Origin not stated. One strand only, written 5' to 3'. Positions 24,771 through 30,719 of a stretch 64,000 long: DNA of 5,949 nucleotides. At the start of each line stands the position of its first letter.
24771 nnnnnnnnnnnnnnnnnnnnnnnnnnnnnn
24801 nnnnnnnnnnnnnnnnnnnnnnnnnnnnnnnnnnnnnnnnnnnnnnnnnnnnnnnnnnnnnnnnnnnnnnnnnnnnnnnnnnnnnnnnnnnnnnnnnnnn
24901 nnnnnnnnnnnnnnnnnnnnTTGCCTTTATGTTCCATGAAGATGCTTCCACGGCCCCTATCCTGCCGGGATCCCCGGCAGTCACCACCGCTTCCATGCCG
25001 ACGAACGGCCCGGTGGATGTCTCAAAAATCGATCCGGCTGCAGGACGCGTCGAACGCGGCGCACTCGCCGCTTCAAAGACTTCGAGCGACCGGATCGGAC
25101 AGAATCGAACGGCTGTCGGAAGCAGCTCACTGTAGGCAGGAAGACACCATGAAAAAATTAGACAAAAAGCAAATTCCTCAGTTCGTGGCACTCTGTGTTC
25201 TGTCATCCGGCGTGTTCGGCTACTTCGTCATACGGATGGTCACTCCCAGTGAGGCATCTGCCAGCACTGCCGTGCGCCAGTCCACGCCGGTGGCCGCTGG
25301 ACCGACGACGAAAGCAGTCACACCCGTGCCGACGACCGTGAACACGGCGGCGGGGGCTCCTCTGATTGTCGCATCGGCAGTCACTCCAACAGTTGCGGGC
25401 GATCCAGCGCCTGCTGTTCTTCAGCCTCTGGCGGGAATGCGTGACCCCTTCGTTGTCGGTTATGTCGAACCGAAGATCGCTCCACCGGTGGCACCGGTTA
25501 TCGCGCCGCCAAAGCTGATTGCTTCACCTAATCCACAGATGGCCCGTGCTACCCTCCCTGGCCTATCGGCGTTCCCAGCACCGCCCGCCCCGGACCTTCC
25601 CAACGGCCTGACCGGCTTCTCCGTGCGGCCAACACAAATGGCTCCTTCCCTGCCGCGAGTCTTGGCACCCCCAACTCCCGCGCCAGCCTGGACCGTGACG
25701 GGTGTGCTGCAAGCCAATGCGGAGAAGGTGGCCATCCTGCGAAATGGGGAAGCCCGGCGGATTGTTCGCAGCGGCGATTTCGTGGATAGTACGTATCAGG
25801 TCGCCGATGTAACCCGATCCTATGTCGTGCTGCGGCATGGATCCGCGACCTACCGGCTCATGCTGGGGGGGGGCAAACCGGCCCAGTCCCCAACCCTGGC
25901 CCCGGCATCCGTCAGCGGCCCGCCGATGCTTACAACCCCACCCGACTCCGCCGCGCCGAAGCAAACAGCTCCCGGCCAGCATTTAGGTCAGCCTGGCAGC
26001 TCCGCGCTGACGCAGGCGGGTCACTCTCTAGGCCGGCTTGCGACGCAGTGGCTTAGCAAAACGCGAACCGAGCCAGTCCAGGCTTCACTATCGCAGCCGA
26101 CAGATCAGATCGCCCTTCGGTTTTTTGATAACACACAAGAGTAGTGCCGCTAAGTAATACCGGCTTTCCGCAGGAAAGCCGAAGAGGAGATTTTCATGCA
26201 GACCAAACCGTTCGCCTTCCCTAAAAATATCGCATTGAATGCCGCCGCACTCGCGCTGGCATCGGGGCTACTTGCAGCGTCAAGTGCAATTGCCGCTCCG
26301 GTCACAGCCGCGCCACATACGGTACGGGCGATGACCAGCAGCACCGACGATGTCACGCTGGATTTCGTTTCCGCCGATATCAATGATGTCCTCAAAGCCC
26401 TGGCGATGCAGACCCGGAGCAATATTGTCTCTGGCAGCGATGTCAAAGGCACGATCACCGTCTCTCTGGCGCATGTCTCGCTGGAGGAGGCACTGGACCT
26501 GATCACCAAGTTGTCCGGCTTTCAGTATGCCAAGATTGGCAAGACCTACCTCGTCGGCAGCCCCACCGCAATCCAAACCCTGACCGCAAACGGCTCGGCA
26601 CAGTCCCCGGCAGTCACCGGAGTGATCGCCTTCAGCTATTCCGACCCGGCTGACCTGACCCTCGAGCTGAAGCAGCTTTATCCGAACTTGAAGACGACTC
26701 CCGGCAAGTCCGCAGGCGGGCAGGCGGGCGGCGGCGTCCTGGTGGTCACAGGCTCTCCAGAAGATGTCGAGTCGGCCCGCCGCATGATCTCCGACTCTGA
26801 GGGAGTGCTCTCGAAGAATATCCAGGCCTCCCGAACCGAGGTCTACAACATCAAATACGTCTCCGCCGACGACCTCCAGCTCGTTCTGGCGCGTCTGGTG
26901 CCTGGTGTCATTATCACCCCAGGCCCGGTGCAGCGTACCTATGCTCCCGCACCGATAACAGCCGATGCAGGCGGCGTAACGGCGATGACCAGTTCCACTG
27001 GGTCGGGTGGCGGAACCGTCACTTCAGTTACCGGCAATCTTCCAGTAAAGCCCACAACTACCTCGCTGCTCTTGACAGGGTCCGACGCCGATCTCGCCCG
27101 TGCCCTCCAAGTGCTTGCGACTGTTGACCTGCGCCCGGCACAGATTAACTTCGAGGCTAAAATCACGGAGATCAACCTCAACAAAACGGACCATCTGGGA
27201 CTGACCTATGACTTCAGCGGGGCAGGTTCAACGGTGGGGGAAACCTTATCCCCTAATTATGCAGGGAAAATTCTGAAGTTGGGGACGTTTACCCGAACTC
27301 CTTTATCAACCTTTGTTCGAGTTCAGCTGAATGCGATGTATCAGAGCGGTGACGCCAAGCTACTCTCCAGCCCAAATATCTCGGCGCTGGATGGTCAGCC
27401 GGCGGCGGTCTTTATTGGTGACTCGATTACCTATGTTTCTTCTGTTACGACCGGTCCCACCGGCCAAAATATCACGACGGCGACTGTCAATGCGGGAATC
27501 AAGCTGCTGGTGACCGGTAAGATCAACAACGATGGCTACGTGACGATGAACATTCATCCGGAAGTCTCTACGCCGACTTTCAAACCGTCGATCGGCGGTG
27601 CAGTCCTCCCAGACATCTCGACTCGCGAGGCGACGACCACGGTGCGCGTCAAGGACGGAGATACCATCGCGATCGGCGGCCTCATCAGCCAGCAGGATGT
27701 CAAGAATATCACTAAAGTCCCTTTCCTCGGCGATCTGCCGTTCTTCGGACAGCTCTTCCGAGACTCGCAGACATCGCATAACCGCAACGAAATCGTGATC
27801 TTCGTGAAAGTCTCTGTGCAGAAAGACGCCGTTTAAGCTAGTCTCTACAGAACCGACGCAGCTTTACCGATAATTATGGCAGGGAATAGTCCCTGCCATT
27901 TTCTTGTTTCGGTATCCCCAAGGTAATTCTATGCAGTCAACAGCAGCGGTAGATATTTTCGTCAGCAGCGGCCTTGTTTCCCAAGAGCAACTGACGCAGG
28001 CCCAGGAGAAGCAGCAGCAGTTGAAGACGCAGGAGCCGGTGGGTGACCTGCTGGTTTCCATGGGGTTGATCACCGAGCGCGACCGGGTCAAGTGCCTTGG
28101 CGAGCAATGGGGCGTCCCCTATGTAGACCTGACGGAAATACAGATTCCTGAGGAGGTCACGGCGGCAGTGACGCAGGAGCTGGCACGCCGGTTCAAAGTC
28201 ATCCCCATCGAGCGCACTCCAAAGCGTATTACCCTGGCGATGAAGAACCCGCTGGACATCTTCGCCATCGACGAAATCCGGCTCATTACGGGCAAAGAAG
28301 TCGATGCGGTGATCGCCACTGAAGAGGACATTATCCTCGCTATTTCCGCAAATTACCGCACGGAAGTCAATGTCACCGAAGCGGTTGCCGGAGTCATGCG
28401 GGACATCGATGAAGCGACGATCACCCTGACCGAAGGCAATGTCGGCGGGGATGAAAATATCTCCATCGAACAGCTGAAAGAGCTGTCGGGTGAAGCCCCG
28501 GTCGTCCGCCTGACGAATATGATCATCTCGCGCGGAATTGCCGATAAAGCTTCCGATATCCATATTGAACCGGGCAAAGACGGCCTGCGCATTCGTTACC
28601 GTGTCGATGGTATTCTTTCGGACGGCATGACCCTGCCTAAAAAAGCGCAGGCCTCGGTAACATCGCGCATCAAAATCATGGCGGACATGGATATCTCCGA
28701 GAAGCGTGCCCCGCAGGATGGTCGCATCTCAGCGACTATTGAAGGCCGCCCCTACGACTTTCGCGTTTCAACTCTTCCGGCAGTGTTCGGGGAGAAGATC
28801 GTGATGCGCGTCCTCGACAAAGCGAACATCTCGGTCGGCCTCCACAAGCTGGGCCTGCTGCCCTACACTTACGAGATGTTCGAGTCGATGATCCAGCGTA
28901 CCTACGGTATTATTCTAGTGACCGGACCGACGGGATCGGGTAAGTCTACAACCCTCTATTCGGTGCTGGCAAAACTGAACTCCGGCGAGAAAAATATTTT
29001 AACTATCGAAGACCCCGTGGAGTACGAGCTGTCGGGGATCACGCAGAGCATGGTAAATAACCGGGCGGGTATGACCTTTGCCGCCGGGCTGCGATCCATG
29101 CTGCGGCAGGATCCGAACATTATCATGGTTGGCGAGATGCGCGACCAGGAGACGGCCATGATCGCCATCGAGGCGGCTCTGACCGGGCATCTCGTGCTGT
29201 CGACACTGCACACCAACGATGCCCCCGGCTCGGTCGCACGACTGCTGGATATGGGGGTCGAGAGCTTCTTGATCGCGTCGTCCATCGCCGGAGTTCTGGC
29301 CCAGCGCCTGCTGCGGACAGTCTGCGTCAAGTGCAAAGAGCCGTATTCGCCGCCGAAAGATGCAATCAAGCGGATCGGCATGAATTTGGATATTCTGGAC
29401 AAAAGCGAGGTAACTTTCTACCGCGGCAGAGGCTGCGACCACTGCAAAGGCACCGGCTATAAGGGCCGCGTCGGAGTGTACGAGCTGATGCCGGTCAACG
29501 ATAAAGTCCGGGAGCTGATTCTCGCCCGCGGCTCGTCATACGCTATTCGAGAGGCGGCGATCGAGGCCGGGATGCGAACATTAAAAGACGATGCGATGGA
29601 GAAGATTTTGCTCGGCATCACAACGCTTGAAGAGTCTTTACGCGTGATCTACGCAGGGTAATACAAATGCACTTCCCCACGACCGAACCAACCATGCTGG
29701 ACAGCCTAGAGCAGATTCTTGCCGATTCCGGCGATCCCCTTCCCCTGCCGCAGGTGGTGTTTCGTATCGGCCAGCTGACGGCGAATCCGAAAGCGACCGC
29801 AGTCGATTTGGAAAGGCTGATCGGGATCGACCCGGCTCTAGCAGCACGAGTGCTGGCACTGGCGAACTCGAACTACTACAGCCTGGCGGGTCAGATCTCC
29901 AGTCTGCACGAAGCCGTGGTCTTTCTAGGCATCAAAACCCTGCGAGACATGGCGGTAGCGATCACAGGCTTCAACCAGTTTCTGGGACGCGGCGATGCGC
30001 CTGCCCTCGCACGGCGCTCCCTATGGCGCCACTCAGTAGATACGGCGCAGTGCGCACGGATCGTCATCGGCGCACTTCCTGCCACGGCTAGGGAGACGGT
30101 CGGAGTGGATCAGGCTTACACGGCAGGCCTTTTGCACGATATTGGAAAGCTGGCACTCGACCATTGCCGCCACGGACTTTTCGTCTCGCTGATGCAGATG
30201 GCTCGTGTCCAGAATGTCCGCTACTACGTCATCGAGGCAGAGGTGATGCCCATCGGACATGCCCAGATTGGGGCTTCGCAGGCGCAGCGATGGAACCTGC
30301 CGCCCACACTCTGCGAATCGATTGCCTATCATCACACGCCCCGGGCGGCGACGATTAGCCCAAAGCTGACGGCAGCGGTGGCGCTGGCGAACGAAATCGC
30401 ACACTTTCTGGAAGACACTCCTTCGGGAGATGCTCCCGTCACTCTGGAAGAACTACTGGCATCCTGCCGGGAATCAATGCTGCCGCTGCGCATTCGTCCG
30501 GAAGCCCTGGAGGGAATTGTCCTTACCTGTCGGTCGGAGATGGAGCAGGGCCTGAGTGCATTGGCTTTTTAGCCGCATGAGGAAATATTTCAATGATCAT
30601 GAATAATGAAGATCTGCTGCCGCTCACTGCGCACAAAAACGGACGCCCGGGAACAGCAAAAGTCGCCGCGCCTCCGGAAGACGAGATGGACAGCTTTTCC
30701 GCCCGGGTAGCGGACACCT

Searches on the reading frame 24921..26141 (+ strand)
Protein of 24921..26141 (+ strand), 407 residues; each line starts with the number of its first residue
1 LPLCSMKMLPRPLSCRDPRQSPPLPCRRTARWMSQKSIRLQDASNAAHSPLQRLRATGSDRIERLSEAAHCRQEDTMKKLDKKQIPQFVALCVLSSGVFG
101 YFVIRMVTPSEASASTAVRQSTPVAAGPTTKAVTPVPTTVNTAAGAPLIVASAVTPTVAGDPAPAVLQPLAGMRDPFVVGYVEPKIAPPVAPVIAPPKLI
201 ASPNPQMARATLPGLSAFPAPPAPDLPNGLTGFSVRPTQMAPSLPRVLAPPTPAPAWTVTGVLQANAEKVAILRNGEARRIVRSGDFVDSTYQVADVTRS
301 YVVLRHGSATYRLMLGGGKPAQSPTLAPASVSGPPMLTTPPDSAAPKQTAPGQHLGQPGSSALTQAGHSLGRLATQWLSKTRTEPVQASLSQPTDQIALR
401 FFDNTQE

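Call 63: search_protein_families(library=pfam, proteins=[window:24921-26141:+], max_evalue=0.00001)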
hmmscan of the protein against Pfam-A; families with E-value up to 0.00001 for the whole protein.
window:24921-26141:+ (407 aa): 0 families

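Call 80: search_protein_families(library=ncbifam, proteins=[window:24921-26141:+], max_evalue=0.001)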
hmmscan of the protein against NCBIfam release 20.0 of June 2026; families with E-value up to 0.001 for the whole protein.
window:24921-26141:+ (407 aa): 1 family
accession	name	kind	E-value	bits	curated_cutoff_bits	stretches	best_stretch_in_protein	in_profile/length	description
NF041515.1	GspC_delta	equivalog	1.1e-05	25.3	150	1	264-347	112-195/311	type II secretion system protein GspC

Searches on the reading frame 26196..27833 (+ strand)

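Call 63: search_protein_families(library=pfam, proteins=[window:26196-27833:+], max_evalue=0.00001)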
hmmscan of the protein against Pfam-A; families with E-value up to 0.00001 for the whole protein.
window:26196-27833:+ (546 aa): 3 families
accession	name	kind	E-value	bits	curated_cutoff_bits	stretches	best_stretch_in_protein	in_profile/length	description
PF00263.26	Secretin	-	4.6e-44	150.4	27.5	1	380-541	1-167/169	Bacterial type II and III secretion system protein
PF03958.22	Secretin_N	-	1.2e-13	51.4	28.2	1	214-316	1-69/69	Bacterial type II/III secretion system short domain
PF07660.19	STN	-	2.7e-08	33.9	28.4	1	77-122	4-51/52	Secretin and TonB N terminus short domain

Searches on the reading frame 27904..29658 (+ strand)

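Call 63: search_protein_families(library=pfam, proteins=[window:27904-29658:+], max_evalue=0.00001)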
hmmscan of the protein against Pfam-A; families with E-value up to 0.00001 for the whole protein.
window:27904-29658:+ (585 aa): 2 families
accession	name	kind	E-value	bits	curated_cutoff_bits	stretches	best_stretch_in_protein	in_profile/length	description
PF00437.27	T2SSE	-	1.1e-135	452.5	24.9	1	194-580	2-370/370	Type II/IV secretion system protein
PF05157.20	MshEN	-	9.4e-21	74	23.1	1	69-154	1-87/90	MshEN domain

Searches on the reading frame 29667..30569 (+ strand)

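Call 63: search_protein_families(library=pfam, proteins=[window:29667-30569:+], max_evalue=0.00001)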
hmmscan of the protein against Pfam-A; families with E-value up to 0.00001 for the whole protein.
window:29667-30569:+ (301 aa): 2 families
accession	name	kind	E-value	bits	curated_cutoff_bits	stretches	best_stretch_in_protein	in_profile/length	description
PF08668.18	HDOD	-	3.9e-51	173.8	22.9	1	26-225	3-196/196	HDOD domain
PF01966.28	HD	-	9e-08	32.9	22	1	120-229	2-92/116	HD domain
